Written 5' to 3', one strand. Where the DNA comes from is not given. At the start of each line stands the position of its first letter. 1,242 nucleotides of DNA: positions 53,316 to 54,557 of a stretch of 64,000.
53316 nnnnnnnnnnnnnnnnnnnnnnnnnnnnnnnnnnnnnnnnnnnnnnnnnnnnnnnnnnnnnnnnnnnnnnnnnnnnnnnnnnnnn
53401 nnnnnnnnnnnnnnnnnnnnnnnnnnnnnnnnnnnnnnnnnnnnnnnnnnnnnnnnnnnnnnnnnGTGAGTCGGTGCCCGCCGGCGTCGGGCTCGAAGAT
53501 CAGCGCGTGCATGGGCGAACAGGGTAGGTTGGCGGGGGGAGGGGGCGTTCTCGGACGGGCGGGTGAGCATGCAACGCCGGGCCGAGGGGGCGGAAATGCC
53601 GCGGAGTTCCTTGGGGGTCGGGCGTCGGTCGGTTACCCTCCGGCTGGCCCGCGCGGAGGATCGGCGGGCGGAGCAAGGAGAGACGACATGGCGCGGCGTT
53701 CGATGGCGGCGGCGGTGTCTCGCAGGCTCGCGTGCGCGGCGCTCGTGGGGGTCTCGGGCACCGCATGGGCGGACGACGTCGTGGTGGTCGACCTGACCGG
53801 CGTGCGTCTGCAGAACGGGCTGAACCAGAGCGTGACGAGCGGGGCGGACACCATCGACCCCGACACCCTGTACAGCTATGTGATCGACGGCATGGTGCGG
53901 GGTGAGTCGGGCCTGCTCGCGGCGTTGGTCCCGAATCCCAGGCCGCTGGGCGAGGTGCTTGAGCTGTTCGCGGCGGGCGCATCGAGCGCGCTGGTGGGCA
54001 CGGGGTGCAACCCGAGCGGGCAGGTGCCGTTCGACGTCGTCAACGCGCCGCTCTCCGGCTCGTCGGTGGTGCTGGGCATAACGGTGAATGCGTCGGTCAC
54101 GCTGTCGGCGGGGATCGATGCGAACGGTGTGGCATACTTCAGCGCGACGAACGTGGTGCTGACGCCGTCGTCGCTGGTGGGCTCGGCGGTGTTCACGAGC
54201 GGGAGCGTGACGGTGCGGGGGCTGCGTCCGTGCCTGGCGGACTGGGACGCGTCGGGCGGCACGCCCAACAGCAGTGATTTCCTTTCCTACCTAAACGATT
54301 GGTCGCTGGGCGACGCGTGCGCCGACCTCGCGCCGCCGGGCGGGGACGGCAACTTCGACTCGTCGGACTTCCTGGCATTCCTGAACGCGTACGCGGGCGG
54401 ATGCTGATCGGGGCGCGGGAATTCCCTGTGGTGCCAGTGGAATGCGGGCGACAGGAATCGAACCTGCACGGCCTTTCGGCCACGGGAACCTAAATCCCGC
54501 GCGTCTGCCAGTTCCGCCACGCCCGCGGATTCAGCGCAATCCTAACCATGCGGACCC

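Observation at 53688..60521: Shared ~57-aa Cys...GC dockerin-like C-terminal module on three unrelated secreted proteins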

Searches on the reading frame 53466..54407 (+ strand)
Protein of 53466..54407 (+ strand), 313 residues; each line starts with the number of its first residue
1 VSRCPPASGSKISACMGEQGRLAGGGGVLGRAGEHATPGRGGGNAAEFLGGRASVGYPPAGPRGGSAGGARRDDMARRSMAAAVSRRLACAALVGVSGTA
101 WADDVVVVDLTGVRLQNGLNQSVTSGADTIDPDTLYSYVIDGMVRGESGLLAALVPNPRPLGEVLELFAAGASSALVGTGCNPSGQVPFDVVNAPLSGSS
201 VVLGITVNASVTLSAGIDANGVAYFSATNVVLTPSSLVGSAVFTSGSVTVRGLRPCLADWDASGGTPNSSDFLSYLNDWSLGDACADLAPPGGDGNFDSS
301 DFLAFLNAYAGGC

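Call 3: search_protein_families(library=ncbifam, proteins=[window:53466-54407:+], max_evalue=0.01)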
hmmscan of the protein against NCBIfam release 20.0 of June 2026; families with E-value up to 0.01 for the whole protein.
window:53466-54407:+ (313 aa): 1 family
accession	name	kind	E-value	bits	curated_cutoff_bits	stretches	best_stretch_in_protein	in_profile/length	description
NF041540.1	dockerin_GC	domain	2.4e-11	43.9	29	1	256-313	1-67/67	GC-type dockerin domain-anchored protein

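Call 4: search_protein_families(library=pfam, proteins=[window:53466-54407:+], max_evalue=0.01)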
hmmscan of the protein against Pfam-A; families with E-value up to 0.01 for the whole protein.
window:53466-54407:+ (313 aa): 0 families

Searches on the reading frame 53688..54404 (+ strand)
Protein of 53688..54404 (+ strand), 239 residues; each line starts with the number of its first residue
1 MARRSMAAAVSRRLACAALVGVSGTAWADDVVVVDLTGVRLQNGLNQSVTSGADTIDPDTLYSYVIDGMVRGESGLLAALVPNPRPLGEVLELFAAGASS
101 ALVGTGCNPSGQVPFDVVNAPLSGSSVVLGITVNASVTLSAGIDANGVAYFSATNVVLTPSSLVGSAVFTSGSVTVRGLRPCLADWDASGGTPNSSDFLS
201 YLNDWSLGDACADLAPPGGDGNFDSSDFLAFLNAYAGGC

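Call 61: predict_structure(alignment_id=A6)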
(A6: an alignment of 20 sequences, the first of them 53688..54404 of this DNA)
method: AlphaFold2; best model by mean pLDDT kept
length: 239 residues; sequences in the alignment: 20
mean_pLDDT: 88.1   pTM: 0.78
mean pLDDT of the five models: 88.1, 88.1, 87.1, 85.8, 85.4
residues with pLDDT >= 90: 161; 70-90: 47; 50-70: 26; < 50: 5
segments of 3 or more residues with pLDDT < 50: 1-4
pLDDT, mean of each block of 10 residues (from residue 1): 48 52 68 98 97 92 97 96 98 95 92 93 94 96 96 96 95 95 85 91 91 75 88 86
secondary structure, 60 per line:
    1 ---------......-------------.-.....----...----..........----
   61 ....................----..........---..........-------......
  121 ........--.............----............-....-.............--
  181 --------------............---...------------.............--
elements in order: H10-15 E31-35 E40-42 E47-56 E61-74 H75-80 H87-94 H98-102 E103-107 E115-128 E131-143 E148-159 H161-164 E166-178 H195-206 H225-237

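Call 63: fold_search(model_id=the predicted structure, library=pdb)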
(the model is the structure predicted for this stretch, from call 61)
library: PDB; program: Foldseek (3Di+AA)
matches with E <= 10: 794; with E <= 0.001: 0
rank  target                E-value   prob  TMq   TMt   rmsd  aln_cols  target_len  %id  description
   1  9pr9_C                3.0e-02  0.12  0.14  0.09   9.8       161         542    9  Crystal structure of the Clostridiodes difficile CspA homodimer (released 2026-01-21)
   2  9pr8_A                7.6e-02  0.15  0.18  0.10   8.6       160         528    8  Crystal Structure of the Clostridiodes difficile CspC-CspA heterodimer. (released 2026-01-21)
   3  9pr9_A                1.2e-01  0.08  0.14  0.09   9.3       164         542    7  Crystal structure of the Clostridiodes difficile CspA homodimer (released 2026-01-21)
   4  4xc5_A                1.7e-01  0.35  0.21  0.29   6.7       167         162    9  CRYSTAL STRUCTURE OF THE T1L REOVIRUS ATTACHMENT PROTEIN SIGMA1 (released 2015-04-01)
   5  9r2r_A                1.8e-01  0.13  0.14  0.22  16.1       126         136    7  De novo designed M7 protein fold (released 2025-05-14)
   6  9pr8_D                3.7e-01  0.05  0.14  0.08  13.2       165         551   11  Crystal Structure of the Clostridiodes difficile CspC-CspA heterodimer. (released 2026-01-21)
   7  8g5a_H                3.7e-01  0.04  0.12  0.13  22.3       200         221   10  X-31 hemagglutinin in complex with FL-1061 Fab (released 2024-02-21)
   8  4xc5_B                4.2e-01  0.20  0.21  0.28   6.9       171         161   10  CRYSTAL STRUCTURE OF THE T1L REOVIRUS ATTACHMENT PROTEIN SIGMA1 (released 2015-04-01)
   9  5jo4_C                4.2e-01  0.04  0.13  0.14  22.8       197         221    9  Antibody Fab Fragment Complex (released 2017-11-08)
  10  4uze_B                4.4e-01  0.07  0.13  0.10  11.7       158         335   11  R66A mutant of FAD synthetase from Corynebacterium ammoniagenes (released 2015-04-08)
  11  8h2d_A                4.4e-01  0.04  0.11  0.14  16.5       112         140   15  The hypothetical protein from Mycobacterium tuberculosis mutant - E47A (released 2023-09-06)
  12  3g3l                  4.4e-01  0.02  0.11  0.10  19.0       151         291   10  Crystal structure of putative membrane-associated protein of unknown function (YP_211325.1) from Bacteroides fragilis NC (released 2009-02-24)
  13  9pr8_C                5.0e-01  0.05  0.15  0.08  10.2       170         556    8  Crystal Structure of the Clostridiodes difficile CspC-CspA heterodimer. (released 2026-01-21)
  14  4e04_B                5.3e-01  0.06  0.16  0.13  14.9       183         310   10  RpBphP2 chromophore-binding domain crystallized by homologue-directed mutagenesis. (released 2012-07-25)
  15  1jva_A                5.3e-01  0.03  0.09  0.05  16.5       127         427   14  CRYSTAL STRUCTURE OF THE VMA1-DERIVED ENDONUCLEASE BEARING THE N AND C EXTEIN PROPEPTIDES (released 2002-08-29)
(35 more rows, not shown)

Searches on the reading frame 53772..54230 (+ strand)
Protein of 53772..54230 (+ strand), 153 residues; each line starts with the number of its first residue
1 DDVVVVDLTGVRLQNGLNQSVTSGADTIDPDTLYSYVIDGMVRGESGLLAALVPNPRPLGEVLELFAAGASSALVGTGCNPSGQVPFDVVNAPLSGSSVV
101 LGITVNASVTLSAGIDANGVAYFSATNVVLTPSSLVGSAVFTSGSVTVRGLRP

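Call 53: find_homologous_proteins(query=window:53772-54230:+, max_evalue=0.001)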
Query seq(153 aa) (153 aa): 20 proteins with E <= 0.001 among 472 candidates.
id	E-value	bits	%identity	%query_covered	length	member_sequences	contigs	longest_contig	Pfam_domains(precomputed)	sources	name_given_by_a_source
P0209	1.5e-86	306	100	100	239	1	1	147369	-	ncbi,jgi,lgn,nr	ncbi:MAG: GC-type dockerin domain-anchored protein [Phycisphaerales bacterium]|jgi:hypothetical prot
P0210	1.5e-49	186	65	97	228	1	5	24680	-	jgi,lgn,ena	-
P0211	2.2e-45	172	60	100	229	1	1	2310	-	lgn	-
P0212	4.5e-42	161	57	93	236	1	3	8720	-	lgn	-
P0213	1.5e-41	160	58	97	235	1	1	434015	-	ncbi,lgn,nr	ncbi:hypothetical protein RAS1_40960 [Phycisphaerae bacterium RAS1]|nr:hypothetical protein RAS1_409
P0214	1.2e-39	154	52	96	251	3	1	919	-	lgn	-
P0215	7.6e-38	148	53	97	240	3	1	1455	-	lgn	-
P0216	3.7e-37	146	50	98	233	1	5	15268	-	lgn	-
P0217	2.2e-36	143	51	97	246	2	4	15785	-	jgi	jgi:hypothetical protein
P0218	2.2e-33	133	53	97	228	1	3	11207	-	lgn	-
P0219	2.5e-32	130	51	95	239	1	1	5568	-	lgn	-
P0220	3.2e-31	126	51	92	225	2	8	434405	PF13202.13,PF00036.39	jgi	jgi:hypothetical protein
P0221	5.9e-31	125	50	95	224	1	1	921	-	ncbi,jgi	jgi:hypothetical protein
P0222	6.8e-31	125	53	95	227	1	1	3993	-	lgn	-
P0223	1.3e-30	124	49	97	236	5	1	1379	-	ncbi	-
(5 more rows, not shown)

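Call 56: find_encoding_contigs(protein=P0213, flank=10000, max_places=2)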
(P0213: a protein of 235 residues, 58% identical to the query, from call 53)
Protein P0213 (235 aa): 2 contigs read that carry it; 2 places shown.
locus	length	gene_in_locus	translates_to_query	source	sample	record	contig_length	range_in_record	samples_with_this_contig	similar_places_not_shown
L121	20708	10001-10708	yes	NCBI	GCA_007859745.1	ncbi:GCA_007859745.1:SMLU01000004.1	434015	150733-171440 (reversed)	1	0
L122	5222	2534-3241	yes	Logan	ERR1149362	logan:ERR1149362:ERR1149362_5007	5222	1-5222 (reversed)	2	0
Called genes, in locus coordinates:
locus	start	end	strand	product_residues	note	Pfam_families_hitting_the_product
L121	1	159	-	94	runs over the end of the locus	-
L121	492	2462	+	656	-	PF20157:Maf_flag10_N (faint), PF01973:MptE-like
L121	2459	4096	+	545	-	PF04055:Radical_SAM (weak)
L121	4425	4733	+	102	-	PF13717:Zn_ribbon_4 (weak)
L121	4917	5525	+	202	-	PF04542:Sigma70_r2, PF08281:Sigma70_r4_2, PF04545:Sigma70_r4 (weak)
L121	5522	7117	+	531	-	PF13490:zf-HC2 (weak)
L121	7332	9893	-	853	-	PF00128:Alpha-amylase, PF16657:Malt_amylase_C (weak)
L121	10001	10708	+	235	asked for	-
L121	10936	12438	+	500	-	PF13176:TPR_7 (faint), PF00515:TPR_1 (faint), PF07719:TPR_2 (faint), PF13428:TPR_14 (faint), PF13424:TPR_12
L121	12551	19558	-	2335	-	PF02415:Chlam_PMP (faint), PF13229:Beta_helix, PF13517:FG-GAP_3 (faint), PF13229:Beta_helix, PF01839:FG-GAP (weak)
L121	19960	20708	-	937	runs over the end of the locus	PF13490:zf-HC2 (weak), PF00069:Pkinase, PF07714:PK_Tyr_Ser-Thr, PF01636:APH (weak), PF00069:Pkinase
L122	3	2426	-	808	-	?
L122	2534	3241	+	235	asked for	-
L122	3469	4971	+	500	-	PF13176:TPR_7 (faint), PF00515:TPR_1 (faint), PF07719:TPR_2 (faint), PF13428:TPR_14 (faint), PF13424:TPR_12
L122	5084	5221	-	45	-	?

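Call 75: search_protein_families(library=pfam, proteins=[window:53772-54230:+], max_evalue=0.1)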
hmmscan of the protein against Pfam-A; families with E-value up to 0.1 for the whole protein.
window:53772-54230:+ (153 aa): 0 families
